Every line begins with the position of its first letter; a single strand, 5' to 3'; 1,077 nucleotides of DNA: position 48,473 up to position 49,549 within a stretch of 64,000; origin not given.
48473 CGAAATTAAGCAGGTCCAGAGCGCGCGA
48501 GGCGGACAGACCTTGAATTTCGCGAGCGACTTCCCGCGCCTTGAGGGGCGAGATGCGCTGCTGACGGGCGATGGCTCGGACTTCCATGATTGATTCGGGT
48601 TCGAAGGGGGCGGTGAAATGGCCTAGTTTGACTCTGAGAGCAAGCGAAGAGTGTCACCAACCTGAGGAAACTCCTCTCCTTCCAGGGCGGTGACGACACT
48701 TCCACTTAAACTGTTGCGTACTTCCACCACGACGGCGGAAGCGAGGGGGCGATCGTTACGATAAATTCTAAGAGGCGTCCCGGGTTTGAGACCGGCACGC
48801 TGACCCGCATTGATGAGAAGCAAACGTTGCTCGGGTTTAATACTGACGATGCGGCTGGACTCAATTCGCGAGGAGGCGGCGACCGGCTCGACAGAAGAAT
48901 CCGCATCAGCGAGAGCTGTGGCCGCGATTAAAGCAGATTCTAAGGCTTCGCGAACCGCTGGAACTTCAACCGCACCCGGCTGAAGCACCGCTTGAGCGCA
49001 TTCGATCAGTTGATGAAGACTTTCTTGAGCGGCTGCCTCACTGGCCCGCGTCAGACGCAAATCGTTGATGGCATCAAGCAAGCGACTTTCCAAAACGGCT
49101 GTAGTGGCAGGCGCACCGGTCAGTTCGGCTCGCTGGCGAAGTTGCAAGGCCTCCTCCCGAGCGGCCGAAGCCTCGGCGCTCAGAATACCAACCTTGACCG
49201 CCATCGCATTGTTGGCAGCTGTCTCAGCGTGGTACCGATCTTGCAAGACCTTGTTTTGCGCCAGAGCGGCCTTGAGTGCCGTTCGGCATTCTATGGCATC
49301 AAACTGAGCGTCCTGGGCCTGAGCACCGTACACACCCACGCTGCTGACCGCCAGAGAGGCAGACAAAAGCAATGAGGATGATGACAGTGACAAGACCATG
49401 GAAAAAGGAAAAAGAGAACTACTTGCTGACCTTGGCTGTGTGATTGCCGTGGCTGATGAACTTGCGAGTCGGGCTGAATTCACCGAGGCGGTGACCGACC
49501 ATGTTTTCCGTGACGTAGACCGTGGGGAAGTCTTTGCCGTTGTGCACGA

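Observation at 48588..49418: Signal-peptide/coiled-coil protein gene inserted between rpsS and rplV inside the S10 ribosomal operon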

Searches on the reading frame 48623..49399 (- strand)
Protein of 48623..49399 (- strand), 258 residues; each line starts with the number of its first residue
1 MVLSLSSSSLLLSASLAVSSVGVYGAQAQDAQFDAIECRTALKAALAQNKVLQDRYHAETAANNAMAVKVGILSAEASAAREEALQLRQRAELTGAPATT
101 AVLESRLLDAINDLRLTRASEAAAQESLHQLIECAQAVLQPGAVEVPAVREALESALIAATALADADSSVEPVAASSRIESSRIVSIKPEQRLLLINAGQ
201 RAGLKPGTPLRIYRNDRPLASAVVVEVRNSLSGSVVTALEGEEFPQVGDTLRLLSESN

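Call 3: search_protein_families(library=pfam, proteins=[window:48623-49399:-], max_evalue=10)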
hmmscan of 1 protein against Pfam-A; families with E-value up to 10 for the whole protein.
window:48623-49399:- (258 aa): 2 families
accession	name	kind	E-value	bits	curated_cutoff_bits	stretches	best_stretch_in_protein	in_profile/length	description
PF16538.11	FlgT_C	-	0.064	14.1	27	1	194-215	4-25/77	Flagellar assembly protein T, C-terminal domain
PF17185.10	NlpE_C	-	0.13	13.1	22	1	20-69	7-55/90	NlpE C-terminal OB domain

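Call 4: search_protein_families(library=ncbifam, proteins=[window:48623-49399:-], max_evalue=10)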
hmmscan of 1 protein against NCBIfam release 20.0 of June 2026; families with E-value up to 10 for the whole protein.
window:48623-49399:- (258 aa): 0 families
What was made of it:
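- On Ribosomal protein: There is no Pfam or NCBIfam ribosomal hit (calls 3, 4).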

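Call 5: find_homologous_proteins(query=window:48626-49399:-, max_evalue=0.01)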
Query window:48626-49399:- (258 aa): 36 proteins with E <= 0.01 among 8000 candidates.
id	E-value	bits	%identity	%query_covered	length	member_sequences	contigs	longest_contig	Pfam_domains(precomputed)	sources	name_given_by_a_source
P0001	8.1e-144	495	98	100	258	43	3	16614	-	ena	-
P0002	1.7e-140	484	97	100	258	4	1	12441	-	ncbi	-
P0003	5.1e-134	463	97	92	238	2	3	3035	-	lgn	-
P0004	7.7e-129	446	87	92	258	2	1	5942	-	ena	-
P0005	4.3e-128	444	89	92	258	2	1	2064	-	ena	-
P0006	5.2e-128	443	88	92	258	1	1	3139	-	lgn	-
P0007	3.6e-127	441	88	92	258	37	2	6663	-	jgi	jgi:hypothetical protein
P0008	3.8e-120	418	88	92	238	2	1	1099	-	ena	-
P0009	7.7e-81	289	64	96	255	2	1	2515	-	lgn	-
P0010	9.5e-81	289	65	92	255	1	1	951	-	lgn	-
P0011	3.0e-80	287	61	96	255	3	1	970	-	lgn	-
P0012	1.6e-79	285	63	100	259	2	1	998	-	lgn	-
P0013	2.0e-78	281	64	97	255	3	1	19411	-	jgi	jgi:hypothetical protein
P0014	1.2e-77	279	65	90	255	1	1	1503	-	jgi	-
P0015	1.8e-77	278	65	95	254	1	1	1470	-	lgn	-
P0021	7.0e-76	273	63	89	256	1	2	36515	-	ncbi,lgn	-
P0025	2.4e-75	271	61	93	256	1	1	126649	-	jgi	jgi:hypothetical protein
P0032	7.7e-51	191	48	97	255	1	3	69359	-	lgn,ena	-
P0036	2.3e-31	128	40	86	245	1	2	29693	-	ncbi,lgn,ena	-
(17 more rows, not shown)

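Call 6: find_encoding_contigs(protein=P0036, flank=4000, max_places=2)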
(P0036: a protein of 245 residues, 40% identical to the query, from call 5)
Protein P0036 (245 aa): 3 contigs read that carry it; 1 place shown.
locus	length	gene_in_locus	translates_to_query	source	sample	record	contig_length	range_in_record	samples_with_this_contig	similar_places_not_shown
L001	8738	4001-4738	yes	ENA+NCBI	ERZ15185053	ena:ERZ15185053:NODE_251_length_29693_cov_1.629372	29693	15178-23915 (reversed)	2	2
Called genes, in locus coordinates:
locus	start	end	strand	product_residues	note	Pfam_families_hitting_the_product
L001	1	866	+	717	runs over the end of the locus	PF00009:GTP_EFTU, PF22042:EF-G_D2, PF03144:GTP_EFTU_D2, PF14492:EFG_III, PF16658:RF3_C (weak), PF03764:EFG_IV, PF00679:EFG_C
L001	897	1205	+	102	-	PF00338:Ribosomal_S10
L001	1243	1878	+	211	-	PF00297:Ribosomal_L3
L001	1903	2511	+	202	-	PF00573:Ribosomal_L4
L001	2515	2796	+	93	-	PF00276:Ribosomal_L23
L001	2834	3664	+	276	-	PF00181:Ribosomal_L2_N, PF03947:Ribosomal_L2_C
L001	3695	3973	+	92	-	PF00203:Ribosomal_S19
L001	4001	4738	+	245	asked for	-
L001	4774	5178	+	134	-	PF00237:Ribosomal_L22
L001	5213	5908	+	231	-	PF07650:KH_2, PF00189:Ribosomal_S3_C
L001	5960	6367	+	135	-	PF00252:Ribosomal_L16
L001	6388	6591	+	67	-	PF00831:Ribosomal_L29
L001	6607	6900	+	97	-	PF00366:Ribosomal_S17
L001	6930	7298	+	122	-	PF00238:Ribosomal_L14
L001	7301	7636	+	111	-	PF17136:ribosomal_L24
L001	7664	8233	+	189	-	PF00281:Ribosomal_L5, PF00673:Ribosomal_L5_C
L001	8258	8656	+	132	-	PF00410:Ribosomal_S8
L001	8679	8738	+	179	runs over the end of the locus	PF00347:Ribosomal_L6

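Call 7: find_encoding_contigs(protein=P0032, flank=4000, max_places=2)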
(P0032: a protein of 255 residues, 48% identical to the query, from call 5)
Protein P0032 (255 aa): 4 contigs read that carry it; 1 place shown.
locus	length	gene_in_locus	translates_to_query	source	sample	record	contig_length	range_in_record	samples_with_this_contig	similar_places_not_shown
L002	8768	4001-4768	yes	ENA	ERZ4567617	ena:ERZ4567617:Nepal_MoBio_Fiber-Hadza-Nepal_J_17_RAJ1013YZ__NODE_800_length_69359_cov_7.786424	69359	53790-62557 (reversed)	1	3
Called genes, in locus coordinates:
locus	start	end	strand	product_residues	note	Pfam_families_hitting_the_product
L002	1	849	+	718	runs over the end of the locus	PF00009:GTP_EFTU, PF22042:EF-G_D2, PF03144:GTP_EFTU_D2, PF14492:EFG_III, PF16658:RF3_C (weak), PF03764:EFG_IV, PF00679:EFG_C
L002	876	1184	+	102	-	PF00338:Ribosomal_S10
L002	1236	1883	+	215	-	PF00297:Ribosomal_L3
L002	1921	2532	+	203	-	PF00573:Ribosomal_L4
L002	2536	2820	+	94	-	PF00276:Ribosomal_L23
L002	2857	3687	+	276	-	PF00181:Ribosomal_L2_N, PF03947:Ribosomal_L2_C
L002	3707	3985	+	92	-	PF00203:Ribosomal_S19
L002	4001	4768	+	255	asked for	-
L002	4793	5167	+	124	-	PF00237:Ribosomal_L22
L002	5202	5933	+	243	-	PF07650:KH_2, PF00189:Ribosomal_S3_C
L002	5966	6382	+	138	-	PF00252:Ribosomal_L16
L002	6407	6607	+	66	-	PF00831:Ribosomal_L29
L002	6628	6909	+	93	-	PF00366:Ribosomal_S17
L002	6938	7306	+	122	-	PF00238:Ribosomal_L14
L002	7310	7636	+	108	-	PF17136:ribosomal_L24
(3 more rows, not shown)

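Call 8: find_encoding_contigs(protein=P0025, flank=4000, max_places=2)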
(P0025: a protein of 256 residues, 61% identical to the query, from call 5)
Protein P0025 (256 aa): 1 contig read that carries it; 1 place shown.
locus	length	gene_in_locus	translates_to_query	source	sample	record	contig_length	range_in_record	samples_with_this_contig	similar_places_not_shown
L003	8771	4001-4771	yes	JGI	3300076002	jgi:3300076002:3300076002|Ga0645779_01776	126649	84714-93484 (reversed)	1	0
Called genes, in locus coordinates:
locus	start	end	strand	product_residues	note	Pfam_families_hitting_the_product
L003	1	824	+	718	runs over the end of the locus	PF00009:GTP_EFTU, PF22042:EF-G_D2, PF03144:GTP_EFTU_D2, PF14492:EFG_III, PF16658:RF3_C (weak), PF03764:EFG_IV, PF00679:EFG_C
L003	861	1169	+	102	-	PF00338:Ribosomal_S10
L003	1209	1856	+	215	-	PF00297:Ribosomal_L3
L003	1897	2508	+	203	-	PF00573:Ribosomal_L4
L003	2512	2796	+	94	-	PF00276:Ribosomal_L23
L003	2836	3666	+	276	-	PF00181:Ribosomal_L2_N, PF03947:Ribosomal_L2_C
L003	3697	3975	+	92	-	PF00203:Ribosomal_S19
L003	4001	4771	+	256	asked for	-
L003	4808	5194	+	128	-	PF00237:Ribosomal_L22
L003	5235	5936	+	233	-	PF07650:KH_2, PF00189:Ribosomal_S3_C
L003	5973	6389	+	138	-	PF00252:Ribosomal_L16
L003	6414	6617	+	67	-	PF00831:Ribosomal_L29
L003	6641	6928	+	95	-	PF00366:Ribosomal_S17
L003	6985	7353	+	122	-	PF00238:Ribosomal_L14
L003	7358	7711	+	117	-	PF17136:ribosomal_L24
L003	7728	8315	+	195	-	PF00281:Ribosomal_L5, PF00673:Ribosomal_L5_C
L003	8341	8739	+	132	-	PF00410:Ribosomal_S8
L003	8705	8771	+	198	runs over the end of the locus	PF00347:Ribosomal_L6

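Call 13: find_related_loci(query=A1, collection=genome_contigs, flank=3000)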
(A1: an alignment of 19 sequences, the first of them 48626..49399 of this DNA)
Query A1 (258 aa) in genome_contigs; peptide patterns used: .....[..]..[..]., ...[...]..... (x = any residue, [..] = any of these).
56 stretches matched a pattern; 5 encode a relative of the query (tblastn E <= 1e-3); 5 distinct loci.
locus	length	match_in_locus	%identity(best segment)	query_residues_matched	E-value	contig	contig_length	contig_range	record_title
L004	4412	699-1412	88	21-258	4e-130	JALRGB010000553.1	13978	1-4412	MAG: Verrucomicrobiales bacterium isolate LJ.21 LJ_361062, whole genome shotgun sequence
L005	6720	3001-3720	60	11-257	2e-83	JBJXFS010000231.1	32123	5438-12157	MAG: Verrucomicrobiales bacterium isolate F1F2.bin.423 k127_8672594, whole genome shotgun sequence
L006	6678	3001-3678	63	29-257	2e-79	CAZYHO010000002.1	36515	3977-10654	MAG TPA_asm: uncultured Akkermansia sp. isolate SRP344714_co2_111 genome assembly, contig: NODE_2752_length_36515_cov_10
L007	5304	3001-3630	61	42-256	3e-73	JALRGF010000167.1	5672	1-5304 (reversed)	MAG: Verrucomicrobiales bacterium isolate LJ.3 LJ_1367330, whole genome shotgun sequence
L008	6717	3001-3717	48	17-258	1e-52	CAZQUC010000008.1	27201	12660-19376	MAG TPA_asm: uncultured Enterobacteriaceae bacterium isolate SRP344714_co1_412 genome assembly, contig: NODE_3444_length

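Call 21: predict_structure(alignment_id=A1)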
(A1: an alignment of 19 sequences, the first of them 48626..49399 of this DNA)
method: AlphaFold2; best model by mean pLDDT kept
length: 258 residues; sequences in the alignment: 19
mean_pLDDT: 75.4   pTM: 0.31
mean pLDDT of the five models: 75.4, 74.9, 71.3, 68.1, 63.9
residues with pLDDT >= 90: 22; 70-90: 165; 50-70: 45; < 50: 26
segments of 3 or more residues with pLDDT < 50: 1-6, 24-26, 167-179
pLDDT, mean of each block of 10 residues (from residue 1): 47 53 52 80 91 93 90 86 81 66 80 86 84 81 73 81 52 43 78 81 78 86 84 84 83 64
secondary structure, 60 per line:
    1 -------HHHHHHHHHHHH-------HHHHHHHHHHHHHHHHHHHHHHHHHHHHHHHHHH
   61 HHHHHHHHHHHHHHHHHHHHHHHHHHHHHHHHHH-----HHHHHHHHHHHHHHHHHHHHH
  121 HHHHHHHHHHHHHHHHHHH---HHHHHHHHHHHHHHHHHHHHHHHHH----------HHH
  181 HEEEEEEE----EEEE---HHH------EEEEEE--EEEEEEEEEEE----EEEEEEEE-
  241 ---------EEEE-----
elements in order: H8-19 H27-94 H100-139 H143-167 H178-181 E182-188 E193-196 E209-214 E217-227 E232-239 E250-253
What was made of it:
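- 48899..49315 (-): Helical domain, aa 29-167: helix 27-94, then helices 100-139 and 143-167, forming an antiparallel coiled-coil hairpin. AF2 secondary structure (call 21).
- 48863..48898 (-): Variable, low-confidence linker, aa 168-179. pLDDT is below 50 for residues 167-179 (call 21).
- No multimer modelling was possible, and the full-length model has pTM 0.31 (call 21).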

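Call 23: search_protein_representatives(alignment_id=A1)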
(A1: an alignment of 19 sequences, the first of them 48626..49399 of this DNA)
Query: 19 sequences, 255 profile positions. Proteins with E-value up to 0.001 (for the whole library): 783; up to 1e-10: 317; up to 1e-30: 50. The best 150 are listed.
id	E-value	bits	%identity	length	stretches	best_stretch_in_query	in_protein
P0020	1.6e-116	404.6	-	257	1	1-255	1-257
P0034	6.5e-102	356.7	-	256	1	3-254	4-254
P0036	2.2e-83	296.0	-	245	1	1-255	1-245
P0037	1.0e-74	267.6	-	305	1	9-254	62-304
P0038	7.7e-72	258.2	-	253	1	8-253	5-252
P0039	1.5e-47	178.6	-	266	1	5-253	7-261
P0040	3.0e-46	174.4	-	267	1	9-251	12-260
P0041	3.0e-44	167.8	-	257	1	17-253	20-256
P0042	2.5e-41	158.2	-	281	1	26-251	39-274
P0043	1.0e-40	156.2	-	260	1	15-253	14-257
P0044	2.6e-40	154.9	-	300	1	27-254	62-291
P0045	3.3e-40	154.6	-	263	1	9-248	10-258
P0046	5.5e-40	153.8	-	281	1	29-252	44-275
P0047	1.7e-39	152.2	-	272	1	16-253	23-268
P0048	1.8e-39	152.1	-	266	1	8-251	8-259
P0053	4.9e-38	147.4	-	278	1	8-253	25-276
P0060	4.9e-36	140.9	-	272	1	6-252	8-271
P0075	3.6e-32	128.2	-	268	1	7-252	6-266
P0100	1.6e-29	119.5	-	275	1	20-249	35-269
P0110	7.7e-29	117.3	-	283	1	13-247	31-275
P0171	4.4e-22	95.2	-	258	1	15-250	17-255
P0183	1.1e-20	90.5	-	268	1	47-250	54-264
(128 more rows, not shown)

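Call 25: find_encoding_contigs(protein=P0039, flank=3000, max_places=2)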
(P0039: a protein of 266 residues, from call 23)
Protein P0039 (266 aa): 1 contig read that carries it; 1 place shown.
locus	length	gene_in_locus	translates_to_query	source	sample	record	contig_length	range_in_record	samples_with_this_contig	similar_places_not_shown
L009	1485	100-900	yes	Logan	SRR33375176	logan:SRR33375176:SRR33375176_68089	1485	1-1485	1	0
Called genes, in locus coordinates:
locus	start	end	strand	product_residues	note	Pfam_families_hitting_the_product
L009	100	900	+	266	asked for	-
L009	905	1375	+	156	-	PF00237:Ribosomal_L22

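Call 28: find_homologous_proteins(query=A2, max_evalue=0.001)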
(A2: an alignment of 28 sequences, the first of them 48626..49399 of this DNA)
Query A2 (28 sequences) (258 aa, profile of the alignment): 141 proteins with E <= 0.001 among 8000 candidates; the best 120 are listed.
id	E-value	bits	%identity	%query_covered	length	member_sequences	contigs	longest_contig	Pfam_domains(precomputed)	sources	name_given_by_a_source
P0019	5.0e-77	277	60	96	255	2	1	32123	-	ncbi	ncbi:MAG: hypothetical protein ACKV19_16385 [Verrucomicrobiales bacterium]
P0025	3.3e-76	274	61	93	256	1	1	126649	-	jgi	jgi:hypothetical protein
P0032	6.1e-76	273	48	97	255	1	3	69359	-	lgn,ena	-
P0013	2.5e-75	271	64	97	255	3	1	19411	-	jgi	jgi:hypothetical protein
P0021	2.8e-75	271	63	89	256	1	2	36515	-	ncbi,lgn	-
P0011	5.9e-75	270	61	96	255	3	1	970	-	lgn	-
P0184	9.8e-75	269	28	87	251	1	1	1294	-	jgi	jgi:hypothetical protein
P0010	1.0e-74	269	65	92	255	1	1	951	-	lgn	-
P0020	1.9e-74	269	64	90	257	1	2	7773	-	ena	-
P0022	9.1e-74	266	65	85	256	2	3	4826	-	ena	-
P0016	9.8e-74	266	61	90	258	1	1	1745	-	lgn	-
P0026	1.3e-73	266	63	89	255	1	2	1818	-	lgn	-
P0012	1.5e-73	266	63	100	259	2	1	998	-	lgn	-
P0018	1.8e-73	265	61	90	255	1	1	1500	-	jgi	jgi:hypothetical protein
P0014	2.1e-73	265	65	90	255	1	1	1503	-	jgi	-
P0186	1.7e-67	246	31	96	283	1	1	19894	-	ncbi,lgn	-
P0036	8.4e-64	234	40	86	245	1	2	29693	-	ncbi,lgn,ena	-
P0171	6.7e-62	227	31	57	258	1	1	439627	-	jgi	jgi:hypothetical protein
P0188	4.3e-44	169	28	60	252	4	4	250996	-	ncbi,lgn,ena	-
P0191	7.7e-44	168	35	28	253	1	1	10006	-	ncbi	-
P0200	3.7e-43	166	30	31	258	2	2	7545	-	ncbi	-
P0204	9.7e-43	165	28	32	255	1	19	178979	-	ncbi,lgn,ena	-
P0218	3.4e-42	163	28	29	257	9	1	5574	-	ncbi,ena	-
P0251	3.6e-40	156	28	52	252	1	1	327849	-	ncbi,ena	-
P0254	5.2e-40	156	27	53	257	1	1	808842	-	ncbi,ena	-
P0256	7.0e-40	155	29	57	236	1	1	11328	-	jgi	jgi:cell shape-determining protein MreC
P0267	3.1e-39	153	25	52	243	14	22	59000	-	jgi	jgi:cell shape-determining protein MreC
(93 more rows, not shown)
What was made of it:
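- JGI pipelines label two family clusters 'cell shape-determining protein MreC' (P0256 and P0267, call 28).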

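Call 29: find_encoding_contigs(protein=P0254, flank=3000, max_places=1)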
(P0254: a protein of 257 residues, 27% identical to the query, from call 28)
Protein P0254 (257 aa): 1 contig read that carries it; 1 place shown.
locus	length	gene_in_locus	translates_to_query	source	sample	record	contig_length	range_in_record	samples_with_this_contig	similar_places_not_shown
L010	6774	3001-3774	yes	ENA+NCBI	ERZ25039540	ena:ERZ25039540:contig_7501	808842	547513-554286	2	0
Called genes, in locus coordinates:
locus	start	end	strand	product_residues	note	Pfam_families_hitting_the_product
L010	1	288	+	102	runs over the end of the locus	PF00338:Ribosomal_S10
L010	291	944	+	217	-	PF00297:Ribosomal_L3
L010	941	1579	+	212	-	PF00573:Ribosomal_L4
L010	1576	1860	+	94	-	PF00276:Ribosomal_L23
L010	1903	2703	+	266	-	PF00181:Ribosomal_L2_N, PF03947:Ribosomal_L2_C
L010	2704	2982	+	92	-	PF00203:Ribosomal_S19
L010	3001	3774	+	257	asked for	-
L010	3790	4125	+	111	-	PF00237:Ribosomal_L22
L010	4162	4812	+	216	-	PF07650:KH_2, PF00189:Ribosomal_S3_C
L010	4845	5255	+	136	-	PF00252:Ribosomal_L16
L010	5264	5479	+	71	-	PF00831:Ribosomal_L29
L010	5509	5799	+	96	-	PF00366:Ribosomal_S17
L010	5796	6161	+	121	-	PF00238:Ribosomal_L14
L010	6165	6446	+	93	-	PF00467:KOW (weak), PF17136:ribosomal_L24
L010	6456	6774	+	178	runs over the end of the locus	PF00281:Ribosomal_L5, PF00673:Ribosomal_L5_C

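Call 30: find_encoding_contigs(protein=P0171, flank=3000, max_places=1)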
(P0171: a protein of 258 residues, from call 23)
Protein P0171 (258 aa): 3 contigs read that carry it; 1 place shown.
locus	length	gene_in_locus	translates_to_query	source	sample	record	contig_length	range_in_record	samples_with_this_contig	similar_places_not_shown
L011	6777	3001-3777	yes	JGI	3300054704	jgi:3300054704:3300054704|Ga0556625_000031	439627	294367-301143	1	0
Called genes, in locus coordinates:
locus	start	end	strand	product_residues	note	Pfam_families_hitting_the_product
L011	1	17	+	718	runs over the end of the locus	PF00009:GTP_EFTU, PF22042:EF-G_D2, PF03144:GTP_EFTU_D2, PF14492:EFG_III, PF16658:RF3_C (weak), PF03764:EFG_IV, PF00679:EFG_C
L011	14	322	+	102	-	PF00338:Ribosomal_S10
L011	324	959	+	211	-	PF00297:Ribosomal_L3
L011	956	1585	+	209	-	PF00573:Ribosomal_L4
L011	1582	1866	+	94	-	PF00276:Ribosomal_L23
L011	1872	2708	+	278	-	PF00181:Ribosomal_L2_N, PF03947:Ribosomal_L2_C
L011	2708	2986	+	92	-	PF00203:Ribosomal_S19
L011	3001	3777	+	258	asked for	-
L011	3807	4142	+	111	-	PF00237:Ribosomal_L22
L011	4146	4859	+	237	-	PF07650:KH_2, PF00189:Ribosomal_S3_C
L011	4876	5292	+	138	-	PF00252:Ribosomal_L16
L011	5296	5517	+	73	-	PF00831:Ribosomal_L29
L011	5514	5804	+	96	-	PF00366:Ribosomal_S17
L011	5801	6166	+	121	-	PF00238:Ribosomal_L14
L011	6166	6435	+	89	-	PF00467:KOW, PF17136:ribosomal_L24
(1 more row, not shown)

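Call 31: find_encoding_contigs(protein=P0267, flank=3000, max_places=2)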
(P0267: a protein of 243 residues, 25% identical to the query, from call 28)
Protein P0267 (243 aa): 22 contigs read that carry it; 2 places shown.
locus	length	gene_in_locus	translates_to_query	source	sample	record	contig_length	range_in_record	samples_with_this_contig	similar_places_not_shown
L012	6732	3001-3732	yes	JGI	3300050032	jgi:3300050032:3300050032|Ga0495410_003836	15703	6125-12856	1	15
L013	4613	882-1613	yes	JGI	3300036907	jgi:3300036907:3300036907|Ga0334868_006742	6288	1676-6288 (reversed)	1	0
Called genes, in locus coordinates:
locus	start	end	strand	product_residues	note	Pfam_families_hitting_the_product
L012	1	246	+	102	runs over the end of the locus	PF00338:Ribosomal_S10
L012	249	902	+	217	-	PF00297:Ribosomal_L3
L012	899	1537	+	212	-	PF00573:Ribosomal_L4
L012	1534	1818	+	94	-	PF00276:Ribosomal_L23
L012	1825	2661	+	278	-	PF00181:Ribosomal_L2_N, PF03947:Ribosomal_L2_C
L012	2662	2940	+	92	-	PF00203:Ribosomal_S19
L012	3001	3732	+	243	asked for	-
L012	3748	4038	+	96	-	PF00237:Ribosomal_L22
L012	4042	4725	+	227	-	PF07650:KH_2, PF00189:Ribosomal_S3_C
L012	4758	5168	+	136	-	PF00252:Ribosomal_L16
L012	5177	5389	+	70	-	PF00831:Ribosomal_L29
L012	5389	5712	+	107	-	PF00366:Ribosomal_S17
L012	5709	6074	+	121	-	PF00238:Ribosomal_L14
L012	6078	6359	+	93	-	PF00467:KOW, PF17136:ribosomal_L24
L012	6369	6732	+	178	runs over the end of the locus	PF00281:Ribosomal_L5, PF00673:Ribosomal_L5_C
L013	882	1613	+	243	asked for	-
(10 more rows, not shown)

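Call 32: find_encoding_contigs(protein=P0204, flank=3000, max_places=1)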
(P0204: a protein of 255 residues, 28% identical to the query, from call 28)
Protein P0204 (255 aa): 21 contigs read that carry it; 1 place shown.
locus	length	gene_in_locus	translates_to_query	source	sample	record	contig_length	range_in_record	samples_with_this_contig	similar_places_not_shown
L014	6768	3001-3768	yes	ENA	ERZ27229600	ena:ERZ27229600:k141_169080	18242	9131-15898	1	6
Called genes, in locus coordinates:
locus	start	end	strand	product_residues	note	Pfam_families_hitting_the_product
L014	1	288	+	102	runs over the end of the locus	PF00338:Ribosomal_S10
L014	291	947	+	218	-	PF00297:Ribosomal_L3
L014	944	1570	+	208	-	PF00573:Ribosomal_L4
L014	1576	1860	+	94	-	PF00276:Ribosomal_L23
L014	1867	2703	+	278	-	PF00181:Ribosomal_L2_N, PF03947:Ribosomal_L2_C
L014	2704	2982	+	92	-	PF00203:Ribosomal_S19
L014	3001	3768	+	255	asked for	-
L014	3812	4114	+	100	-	PF00237:Ribosomal_L22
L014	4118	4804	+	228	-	PF07650:KH_2, PF00189:Ribosomal_S3_C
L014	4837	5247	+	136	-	PF00252:Ribosomal_L16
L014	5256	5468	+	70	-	PF00831:Ribosomal_L29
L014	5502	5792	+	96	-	PF00366:Ribosomal_S17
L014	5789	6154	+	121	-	PF00238:Ribosomal_L14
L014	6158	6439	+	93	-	PF00467:KOW, PF17136:ribosomal_L24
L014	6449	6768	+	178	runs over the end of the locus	PF00281:Ribosomal_L5, PF00673:Ribosomal_L5_C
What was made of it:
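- Synteny: L001-L003 and L009-L014 (calls 6-8, 25, 29-32).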

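Call 38: search_protein_families(library=pfam, alignment_id=A2, max_evalue=1)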
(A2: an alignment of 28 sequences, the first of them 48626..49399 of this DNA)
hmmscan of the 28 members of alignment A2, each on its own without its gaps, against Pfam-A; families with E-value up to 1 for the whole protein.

A. member 1, window:48626-49399:- (258 aa): 2 families
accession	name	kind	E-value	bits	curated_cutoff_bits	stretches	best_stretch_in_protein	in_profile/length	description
PF16538.11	FlgT_C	-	0.064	14.1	27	1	194-215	4-25/77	Flagellar assembly protein T, C-terminal domain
PF17185.10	NlpE_C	-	0.13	13.1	22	1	20-69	7-55/90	NlpE C-terminal OB domain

B. families by the number of members that match (of 28 scanned): 108 families (the first 25 are shown)
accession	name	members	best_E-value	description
PF16538.11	FlgT_C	10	7.5e-05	Flagellar assembly protein T, C-terminal domain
PF06005.17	ZapB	7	0.0027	Cell division protein ZapB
PF13870.11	CCDC113_CCDC96_CC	3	0.039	CCDC113/CCDC96, coiled-coil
PF08702.15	Fib_alpha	3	0.35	Fibrinogen alpha/beta chain family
PF14662.11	KASH_CCD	2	0.00051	Coiled-coil region of CCDC155 or KASH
PF20492.3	ERM_helical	2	0.0011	Ezrin/radixin/moesin, alpha-helical domain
PF09726.14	Macoilin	2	0.002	Macoilin family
PF19745.5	FUT8_N_cat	2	0.0099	Alpha-(1,6)-fucosyltransferase N- and catalytic domains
PF25443.1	ANG-1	2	0.01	ANG-1-like domain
PF00038.26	Filament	2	0.018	Intermediate filament protein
PF24627.1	PUMA_CC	2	0.02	PUMA coiled-coil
PF14712.11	Snapin_Pallidin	2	0.021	Snapin/Pallidin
PF25398.1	CUX1_N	2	0.024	CUX1-like, N-terminal tRNA-binding arm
PF04085.20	MreC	2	0.028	Rod shape-determining protein MreC, barrel core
PF05837.17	CENP-H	2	0.029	Centromere protein H (CENP-H)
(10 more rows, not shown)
